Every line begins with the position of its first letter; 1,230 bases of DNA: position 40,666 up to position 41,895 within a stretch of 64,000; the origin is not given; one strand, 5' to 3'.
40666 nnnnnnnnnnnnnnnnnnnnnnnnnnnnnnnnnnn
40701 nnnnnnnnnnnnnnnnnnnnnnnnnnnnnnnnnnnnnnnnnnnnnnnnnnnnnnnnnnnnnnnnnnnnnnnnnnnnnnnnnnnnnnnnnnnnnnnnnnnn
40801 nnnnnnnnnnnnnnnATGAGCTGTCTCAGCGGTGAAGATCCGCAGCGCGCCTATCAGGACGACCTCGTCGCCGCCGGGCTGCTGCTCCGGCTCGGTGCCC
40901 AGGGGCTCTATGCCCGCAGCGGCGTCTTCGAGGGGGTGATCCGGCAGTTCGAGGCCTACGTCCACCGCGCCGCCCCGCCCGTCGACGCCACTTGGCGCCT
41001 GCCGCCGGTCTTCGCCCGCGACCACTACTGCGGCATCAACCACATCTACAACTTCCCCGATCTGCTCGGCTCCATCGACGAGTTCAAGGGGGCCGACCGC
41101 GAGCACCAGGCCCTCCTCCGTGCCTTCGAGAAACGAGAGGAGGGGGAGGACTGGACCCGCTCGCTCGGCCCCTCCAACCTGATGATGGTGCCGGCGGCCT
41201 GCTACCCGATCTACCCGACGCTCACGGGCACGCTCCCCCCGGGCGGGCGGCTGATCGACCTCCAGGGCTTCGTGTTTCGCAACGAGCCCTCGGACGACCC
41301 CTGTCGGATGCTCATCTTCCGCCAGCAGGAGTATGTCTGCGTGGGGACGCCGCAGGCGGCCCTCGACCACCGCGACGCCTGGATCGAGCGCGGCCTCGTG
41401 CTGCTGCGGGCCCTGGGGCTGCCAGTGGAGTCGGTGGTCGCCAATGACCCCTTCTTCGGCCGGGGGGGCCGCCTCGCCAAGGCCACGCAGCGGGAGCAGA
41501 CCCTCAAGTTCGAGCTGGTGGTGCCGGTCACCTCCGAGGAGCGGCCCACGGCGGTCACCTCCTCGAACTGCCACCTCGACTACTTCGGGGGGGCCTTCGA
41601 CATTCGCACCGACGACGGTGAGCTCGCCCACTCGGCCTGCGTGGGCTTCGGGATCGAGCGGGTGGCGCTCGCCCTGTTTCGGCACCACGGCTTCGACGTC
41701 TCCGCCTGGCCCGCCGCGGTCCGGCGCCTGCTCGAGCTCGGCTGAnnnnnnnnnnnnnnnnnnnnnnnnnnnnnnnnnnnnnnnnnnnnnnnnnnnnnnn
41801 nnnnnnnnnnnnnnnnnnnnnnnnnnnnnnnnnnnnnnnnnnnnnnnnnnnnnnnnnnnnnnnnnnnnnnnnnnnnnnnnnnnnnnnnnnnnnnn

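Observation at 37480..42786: Carrier-protein aminoacylation cassette (aaRS-like ligase, ACP, ACAD-like flavoenzyme, DUF1839-like protein, tandem hydrolase) attached to a Wzx/Wzy polysaccharide locus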

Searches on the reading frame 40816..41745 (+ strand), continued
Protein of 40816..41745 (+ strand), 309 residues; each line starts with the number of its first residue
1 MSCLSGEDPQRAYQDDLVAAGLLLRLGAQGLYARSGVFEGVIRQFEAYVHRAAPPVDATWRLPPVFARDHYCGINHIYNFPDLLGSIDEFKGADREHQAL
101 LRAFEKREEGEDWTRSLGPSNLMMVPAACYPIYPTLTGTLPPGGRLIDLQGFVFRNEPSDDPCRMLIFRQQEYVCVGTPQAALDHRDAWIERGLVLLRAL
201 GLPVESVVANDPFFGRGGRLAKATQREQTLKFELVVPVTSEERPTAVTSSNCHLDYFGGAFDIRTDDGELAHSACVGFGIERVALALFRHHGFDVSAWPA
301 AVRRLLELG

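Call 44: find_encoding_contigs(protein=P0089, flank=10000, max_places=2)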
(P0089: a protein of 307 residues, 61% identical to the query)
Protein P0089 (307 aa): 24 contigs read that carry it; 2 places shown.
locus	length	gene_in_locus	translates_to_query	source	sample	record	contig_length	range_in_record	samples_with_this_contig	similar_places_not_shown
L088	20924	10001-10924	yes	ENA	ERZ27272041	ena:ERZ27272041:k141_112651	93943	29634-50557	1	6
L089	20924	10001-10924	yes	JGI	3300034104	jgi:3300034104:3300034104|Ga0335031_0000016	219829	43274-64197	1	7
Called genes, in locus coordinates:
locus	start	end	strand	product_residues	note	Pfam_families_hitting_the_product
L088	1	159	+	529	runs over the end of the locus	PF00791:ZU5 (weak)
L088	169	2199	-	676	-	PF25852:DUF6242_C (faint), PF15902:Sortilin-Vps10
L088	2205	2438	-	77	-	PF01206:TusA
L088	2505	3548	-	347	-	PF02931:Neur_chan_LBD (faint)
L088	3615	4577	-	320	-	-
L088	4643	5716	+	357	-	-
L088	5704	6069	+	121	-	-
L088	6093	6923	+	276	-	-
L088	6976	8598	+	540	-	PF12146:Hydrolase_4 (faint)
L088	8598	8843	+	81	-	PF00550:PP-binding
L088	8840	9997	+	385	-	PF02771:Acyl-CoA_dh_N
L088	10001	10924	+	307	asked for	-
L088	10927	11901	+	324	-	PF08893:DUF1839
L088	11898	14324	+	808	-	PF22666:Glyco_hydro_2_N2, PF17753:Ig_mannosidase (faint)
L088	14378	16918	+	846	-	PF03544:TonB_C, PF07715:Plug, PF00593:TonB_dep_Rec_b-barrel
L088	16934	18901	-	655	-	PF13469:Sulfotransfer_3 (faint), PF13439:Glyco_transf_4, PF13579:Glyco_trans_4_4, PF20706:GT4-conflict, PF00534:Glycos_transf_1, PF13692:Glyco_trans_1_4, PF13524:Glyco_trans_1_2 (weak)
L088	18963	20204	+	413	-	PF20706:GT4-conflict (weak), PF13439:Glyco_transf_4, PF13477:Glyco_trans_4_2 (weak), PF13579:Glyco_trans_4_4, PF00534:Glycos_transf_1, PF13692:Glyco_trans_1_4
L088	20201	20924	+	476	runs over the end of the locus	PF02397:Bac_transf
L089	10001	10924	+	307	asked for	-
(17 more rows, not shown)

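Call 54: search_protein_families(library=pfam, alignment_id=A2, max_evalue=0.00001)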
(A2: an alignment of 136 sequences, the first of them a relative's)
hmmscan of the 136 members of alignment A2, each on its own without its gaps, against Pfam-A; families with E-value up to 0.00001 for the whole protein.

A. member 1, L002:7269-8363:- (365 aa): 0 families

B. families by the number of members that match (of 136 scanned): 124 families (the first 25 are shown)
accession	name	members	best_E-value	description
PF00534.26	Glycos_transf_1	4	3.9e-38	Glycosyl transferases group 1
PF13692.12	Glyco_trans_1_4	4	3.9e-37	Glycosyl transferases group 1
PF01522.26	Polysacc_deac_1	4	5.3e-23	Polysaccharide deacetylase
PF06892.16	Phage_CP76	4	1.4e-08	Phage regulatory protein CII (CP76)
PF06439.18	3keto-disac_hyd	3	3.5e-35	3-keto-disaccharide hydrolase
PF13469.12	Sulfotransfer_3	3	4.7e-33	Sulfotransferase family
PF07992.20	Pyr_redox_2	3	9.6e-27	Pyridine nucleotide-disulphide oxidoreductase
PF13480.13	Acetyltransf_6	3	2.5e-25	Acetyltransferase (GNAT) domain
PF01494.25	FAD_binding_3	3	1.9e-16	FAD binding domain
PF01266.30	DAO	3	1.4e-11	FAD dependent oxidoreductase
PF13450.12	NAD_binding_8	3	1.9e-11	NAD(P)-binding Rossmann-like domain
PF13524.12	Glyco_trans_1_2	3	1.2e-10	Glycosyl transferase-like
PF03486.20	HI0933_like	2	4.3e-74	HI0933-like protein Rossmann domain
PF07596.16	SBP_bac_10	2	3.5e-63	Protein of unknown function (DUF1559)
PF00701.28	DHDPS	2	1.4e-56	Dihydrodipicolinate synthetase family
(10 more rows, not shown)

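Call 84: search_protein_families(library=pfam, proteins=[L001:9157-11607:-, L001:11684-12649:-, L014:4503-5834:-, L014:3590-4225:+, L014:14382-17042:-, L002:7269-8363:-, L002:14312-15361:-, L002:15424-16476:+], max_evalue=0.001)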
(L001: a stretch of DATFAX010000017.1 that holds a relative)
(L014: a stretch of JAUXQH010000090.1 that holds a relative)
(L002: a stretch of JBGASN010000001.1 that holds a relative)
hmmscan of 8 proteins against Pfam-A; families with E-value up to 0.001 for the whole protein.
L001:9157-11607:- (817 aa): 9 families
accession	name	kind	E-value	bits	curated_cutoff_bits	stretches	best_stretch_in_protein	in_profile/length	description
PF02518.31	HATPase_c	-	4e-23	82.4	26.4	1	550-670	2-109/111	Histidine kinase-, DNA gyrase B-, and HSP90-like ATPase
PF13185.12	GAF_2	-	5.9e-21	75.5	28.6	1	149-294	2-136/136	GAF domain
PF00072.30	Response_reg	-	7e-16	58.8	30.2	1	693-804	1-110/111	Response regulator receiver domain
PF08448.16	PAS_4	-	4.5e-14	53.1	23.1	2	314-421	2-109/110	PAS fold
PF13426.13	PAS_9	-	6.5e-13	49.3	27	1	326-419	9-103/103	PAS domain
PF01590.32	GAF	-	2.7e-12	47.8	22.4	1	153-293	4-133/133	GAF domain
PF00989.32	PAS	-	1.4e-08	35.1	22.6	1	307-396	1-90/113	PAS fold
PF13188.13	PAS_8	-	7.3e-07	29.3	21.8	1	307-365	1-55/65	PAS domain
PF00512.31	HisKA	-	1.2e-06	28.9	26.9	1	445-505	4-63/66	His Kinase A (phospho-acceptor) domain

L001:11684-12649:- (322 aa): 2 families
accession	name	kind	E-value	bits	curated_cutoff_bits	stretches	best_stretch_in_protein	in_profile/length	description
PF06968.18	BATS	-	1.2e-24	86.7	22.2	1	223-314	1-88/88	Biotin and Thiamin Synthesis associated domain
PF04055.27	Radical_SAM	-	1.1e-21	78.1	29.5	1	51-211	3-165/166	Radical SAM superfamily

L014:4503-5834:- (444 aa): 0 families

L014:3590-4225:+ (212 aa): 6 families
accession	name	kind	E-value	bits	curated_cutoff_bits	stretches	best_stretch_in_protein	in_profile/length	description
PF02798.26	GST_N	-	1.8e-14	54.3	20.9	1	4-75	5-75/76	Glutathione S-transferase, N-terminal domain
PF13409.12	GST_N_2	-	6.3e-14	52.8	25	1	13-76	5-69/70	Glutathione S-transferase, N-terminal domain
PF13417.12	GST_N_3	-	6.8e-11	42.8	22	1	7-80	3-73/75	Glutathione S-transferase, N-terminal domain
PF00043.30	GST_C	-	2.2e-08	34.7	20.7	1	131-193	29-93/93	Glutathione S-transferase, C-terminal domain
PF13410.11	GST_C_2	-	4.8e-08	33.4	24.9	1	136-188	14-69/69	Glutathione S-transferase, C-terminal domain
PF14497.11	GST_C_3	-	0.00037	21.1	21.6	1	130-193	28-95/104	Glutathione S-transferase, C-terminal domain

L014:14382-17042:- (887 aa): 7 families
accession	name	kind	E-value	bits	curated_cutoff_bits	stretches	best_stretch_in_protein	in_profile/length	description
PF00534.26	Glycos_transf_1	-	3.7e-33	114.9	26.4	1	702-858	11-171/172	Glycosyl transferases group 1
PF13692.12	Glyco_trans_1_4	-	1.8e-30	106.5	27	1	708-845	3-142/142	Glycosyl transferases group 1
PF13439.12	Glyco_transf_4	-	2.8e-23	83.2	28.5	1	534-682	1-168/170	Glycosyltransferase Family 4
PF13579.12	Glyco_trans_4_4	-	2.3e-13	51.2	29.7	1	535-679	1-158/158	Glycosyl transferase 4-like domain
PF13469.12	Sulfotransfer_3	-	4.4e-11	43.9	27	1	271-466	3-215/216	Sulfotransferase family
PF13524.12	Glyco_trans_1_2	-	7.3e-11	42.6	25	1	728-874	6-143/144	Glycosyl transferase-like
PF20706.3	GT4-conflict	-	1.2e-07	31.5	26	1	645-849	143-361/385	Family 4 Glycosyltransferase in conflict systems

L002:7269-8363:- (365 aa): 0 families

L002:14312-15361:- (350 aa): 1 family
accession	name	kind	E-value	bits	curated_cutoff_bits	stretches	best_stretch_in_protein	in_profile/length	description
PF08668.18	HDOD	-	1.1e-31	110.3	22.9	1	86-279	3-195/196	HDOD domain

L002:15424-16476:+ (351 aa): 0 families

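Call 89: search_dna_similar(query=window:40816-41745:+, collection=plasmids, mode=protein, max_rows=25, rows=spread)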
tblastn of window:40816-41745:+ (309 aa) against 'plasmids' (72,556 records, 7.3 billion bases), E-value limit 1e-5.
Records with a match: 113; places in all: 115; records where one place covers at least 80% of the query: 72.
Best place of each record, by identity: <60% 113.
By first word of the organism name: Streptomyces 22; Rhizobium 16; Azospirillum 11; Bacillus 11; Burkholderia 10; Mycetohabitans 9; Caballeronia 7; Apilactobacillus 6; Cupriavidus 4; Shinella 3; and 8 more.
By predicted mobility (MOB-suite, as given by PLSDB): non-mobilizable 82; conjugative 18; mobilizable 13.
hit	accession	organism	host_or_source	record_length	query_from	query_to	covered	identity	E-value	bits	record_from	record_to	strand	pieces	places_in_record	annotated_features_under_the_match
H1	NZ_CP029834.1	Azospirillum ramasamyi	single cell,Cow dung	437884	1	306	99%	51.5%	1e-88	295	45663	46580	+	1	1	amino acid--[acyl-carrier-protein] ligase | acyl-CoA dehydrogenase family protein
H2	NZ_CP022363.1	Azospirillum sp. TSH58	single cell,paddy soils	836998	7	306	97%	51.1%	5e-86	288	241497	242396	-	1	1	amino acid--[acyl-carrier-protein] ligase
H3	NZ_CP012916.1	Azospirillum brasilense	Digitaria eriantha,microbe,root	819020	32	306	89%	51.8%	3e-86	289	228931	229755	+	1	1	amino acid--[acyl-carrier-protein] ligase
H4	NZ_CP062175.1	Mycetohabitans rhizoxinica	Rhizopus microsporus,bacterial culture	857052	32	306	89%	48.9%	4e-79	268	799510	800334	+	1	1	amino acid--[acyl-carrier-protein] ligase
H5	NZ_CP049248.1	Rhizobium rhizoryzae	cell culture,soil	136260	32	306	89%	48.6%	8e-80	270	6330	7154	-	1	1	amino acid--[acyl-carrier-protein] ligase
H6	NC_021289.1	Caballeronia insecticola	-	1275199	32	306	89%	47.7%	3e-74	254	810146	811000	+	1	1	none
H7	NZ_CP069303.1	Shinella sp. PSBB067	monoisolate,Minnesota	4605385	32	306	89%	47.0%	6e-79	268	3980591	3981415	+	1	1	none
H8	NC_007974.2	Cupriavidus metallidurans CH34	-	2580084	32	306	89%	46.8%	2e-75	258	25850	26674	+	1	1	none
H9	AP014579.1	Burkholderia sp. RPE67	Riptortus pedestris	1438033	32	306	89%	46.7%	4e-74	254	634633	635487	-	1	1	uncharacterized protein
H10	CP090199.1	Rhizobium leguminosarum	Trifolium ambiguum,Cell culture,nodule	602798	32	306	89%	46.4%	1e-77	264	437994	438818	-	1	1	amino acid--[acyl-carrier-protein] ligase | DUF1839 family protein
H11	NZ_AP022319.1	Burkholderia sp. THE68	Togo hemipterus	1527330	32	306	89%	46.3%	2e-74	254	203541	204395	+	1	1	none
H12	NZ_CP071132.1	Caballeronia sp. M1242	Homo sapiens,ETA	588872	32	306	89%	46.0%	4e-76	259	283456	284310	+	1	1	amino acid--[acyl-carrier-protein] ligase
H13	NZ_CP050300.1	Phyllobacterium sp. 628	Oxytropis pumilio,cell culture,root ...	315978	32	306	89%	45.7%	2e-75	258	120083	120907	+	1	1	amino acid--[acyl-carrier-protein] ligase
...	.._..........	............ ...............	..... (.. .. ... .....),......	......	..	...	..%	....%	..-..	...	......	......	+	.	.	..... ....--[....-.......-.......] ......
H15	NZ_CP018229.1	Rhizobium leguminosarum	Vavilovia formosa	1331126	146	306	52%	49.1%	2e-45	171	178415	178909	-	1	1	record has no annotation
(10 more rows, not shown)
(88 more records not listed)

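Call 90: get_annotated_region(hit=H1, flank=12000)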
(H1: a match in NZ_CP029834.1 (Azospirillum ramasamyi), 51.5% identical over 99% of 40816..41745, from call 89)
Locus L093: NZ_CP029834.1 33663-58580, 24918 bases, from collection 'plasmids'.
description: Azospirillum ramasamyi strain M2T2B2 plasmid unnamed4, complete sequence
organism: Azospirillum ramasamyi (NCBI taxid 682998)
taxonomy: Bacteria; Pseudomonadota; Alphaproteobacteria; Rhodospirillales; Azospirillaceae; Azospirillum; Azospirillum ramasamyi
host: -; source: single cell,Cow dung; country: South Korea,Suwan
typing (MOB-suite, as given by PLSDB): non-mobilizable
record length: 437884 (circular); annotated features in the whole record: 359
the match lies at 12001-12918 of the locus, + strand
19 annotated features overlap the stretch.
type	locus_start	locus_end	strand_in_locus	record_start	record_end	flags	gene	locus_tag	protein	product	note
CDS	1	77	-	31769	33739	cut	-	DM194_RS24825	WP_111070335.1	PhoX family phosphatase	-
CDS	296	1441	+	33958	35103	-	-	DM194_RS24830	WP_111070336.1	MFS transporter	GO:0055085 - transmembrane transport [Evidence IEA]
CDS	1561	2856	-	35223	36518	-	-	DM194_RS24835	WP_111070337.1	alpha-glucosidase/alpha-galactosidase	-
CDS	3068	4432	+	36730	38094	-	-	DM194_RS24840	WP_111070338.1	GH1 family beta-glucosidase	GO:0030245 - cellulose catabolic process [Evidence IEA]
CDS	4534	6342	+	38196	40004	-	-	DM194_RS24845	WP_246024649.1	ABC transporter ATP-binding protein/permease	-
CDS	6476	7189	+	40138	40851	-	-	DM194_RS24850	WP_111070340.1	Crp/Fnr family transcriptional regulator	GO:0006355 - regulation of DNA-templated transcription [Evidence IEA]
CDS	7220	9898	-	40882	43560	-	-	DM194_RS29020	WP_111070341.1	methyl-accepting chemotaxis protein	GO:0007165 - signal transduction [Evidence IEA]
CDS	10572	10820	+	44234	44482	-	-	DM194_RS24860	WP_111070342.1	acyl carrier protein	-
CDS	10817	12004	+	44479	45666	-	-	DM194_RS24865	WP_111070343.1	acyl-CoA dehydrogenase family protein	-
CDS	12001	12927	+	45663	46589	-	-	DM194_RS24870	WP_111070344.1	amino acid--[acyl-carrier-protein] ligase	-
CDS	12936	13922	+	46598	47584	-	-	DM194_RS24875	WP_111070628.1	DUF1839 family protein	-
CDS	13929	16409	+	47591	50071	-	-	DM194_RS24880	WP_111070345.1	glycoside hydrolase family 2 protein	-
CDS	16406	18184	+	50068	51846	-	-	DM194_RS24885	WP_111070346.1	alpha/beta fold hydrolase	-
CDS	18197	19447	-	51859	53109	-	-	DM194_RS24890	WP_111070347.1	M20/M25/M40 family metallo-hydrolase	-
CDS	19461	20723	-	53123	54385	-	-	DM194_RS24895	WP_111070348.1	allantoate amidohydrolase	-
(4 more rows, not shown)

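Call 91: get_annotated_region(hit=H10, flank=12000)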
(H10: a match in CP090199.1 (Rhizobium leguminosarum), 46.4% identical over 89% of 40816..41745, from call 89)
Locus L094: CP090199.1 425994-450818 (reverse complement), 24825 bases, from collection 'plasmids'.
description: Rhizobium leguminosarum strain Ta6k plasmid pRL7, complete sequence
organism: Rhizobium leguminosarum (NCBI taxid 384)
taxonomy: Bacteria; Pseudomonadota; Alphaproteobacteria; Hyphomicrobiales; Rhizobiaceae; Rhizobium; Rhizobium leguminosarum
host: -; source: Trifolium ambiguum,Cell culture,nodule; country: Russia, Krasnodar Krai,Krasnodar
typing (MOB-suite, as given by PLSDB): non-mobilizable; replicon rep_cluster_287,rep_cluster_359; mating-pair formation MPF_T
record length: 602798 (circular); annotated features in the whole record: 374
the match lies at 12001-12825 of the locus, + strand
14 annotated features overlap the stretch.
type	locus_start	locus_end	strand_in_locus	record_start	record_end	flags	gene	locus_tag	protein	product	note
CDS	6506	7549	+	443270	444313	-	-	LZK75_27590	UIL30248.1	IS110 family transposase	-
CDS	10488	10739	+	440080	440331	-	-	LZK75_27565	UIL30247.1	acyl carrier protein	-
CDS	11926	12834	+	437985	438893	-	-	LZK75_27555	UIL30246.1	amino acid--[acyl-carrier-protein] ligase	-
CDS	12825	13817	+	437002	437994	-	-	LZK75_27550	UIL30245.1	DUF1839 family protein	-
CDS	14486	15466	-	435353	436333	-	-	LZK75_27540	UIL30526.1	IS5 family transposase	-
CDS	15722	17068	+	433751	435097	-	-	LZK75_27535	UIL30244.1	hypothetical protein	-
CDS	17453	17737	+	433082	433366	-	-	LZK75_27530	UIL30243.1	hypothetical protein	-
CDS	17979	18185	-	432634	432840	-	-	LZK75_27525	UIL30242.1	hypothetical protein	-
CDS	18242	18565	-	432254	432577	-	-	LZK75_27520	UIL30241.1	DUF736 family protein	-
CDS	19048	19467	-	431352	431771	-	-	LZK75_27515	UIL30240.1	hypothetical protein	-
CDS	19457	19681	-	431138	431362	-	-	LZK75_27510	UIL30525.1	type II toxin-antitoxin system prevent-host-death family antitoxin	-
CDS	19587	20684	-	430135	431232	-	-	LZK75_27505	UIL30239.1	DUF2493 domain-containing protein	-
CDS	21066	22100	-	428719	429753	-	-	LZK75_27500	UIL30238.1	toprim domain-containing protein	-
CDS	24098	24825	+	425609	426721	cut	-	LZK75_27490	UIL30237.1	IS4 family transposase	-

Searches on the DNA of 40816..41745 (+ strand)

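Call 86: search_rna_families(sources=[L081, L021, L047, L053, L065, L071, L079], threshold=gathering)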
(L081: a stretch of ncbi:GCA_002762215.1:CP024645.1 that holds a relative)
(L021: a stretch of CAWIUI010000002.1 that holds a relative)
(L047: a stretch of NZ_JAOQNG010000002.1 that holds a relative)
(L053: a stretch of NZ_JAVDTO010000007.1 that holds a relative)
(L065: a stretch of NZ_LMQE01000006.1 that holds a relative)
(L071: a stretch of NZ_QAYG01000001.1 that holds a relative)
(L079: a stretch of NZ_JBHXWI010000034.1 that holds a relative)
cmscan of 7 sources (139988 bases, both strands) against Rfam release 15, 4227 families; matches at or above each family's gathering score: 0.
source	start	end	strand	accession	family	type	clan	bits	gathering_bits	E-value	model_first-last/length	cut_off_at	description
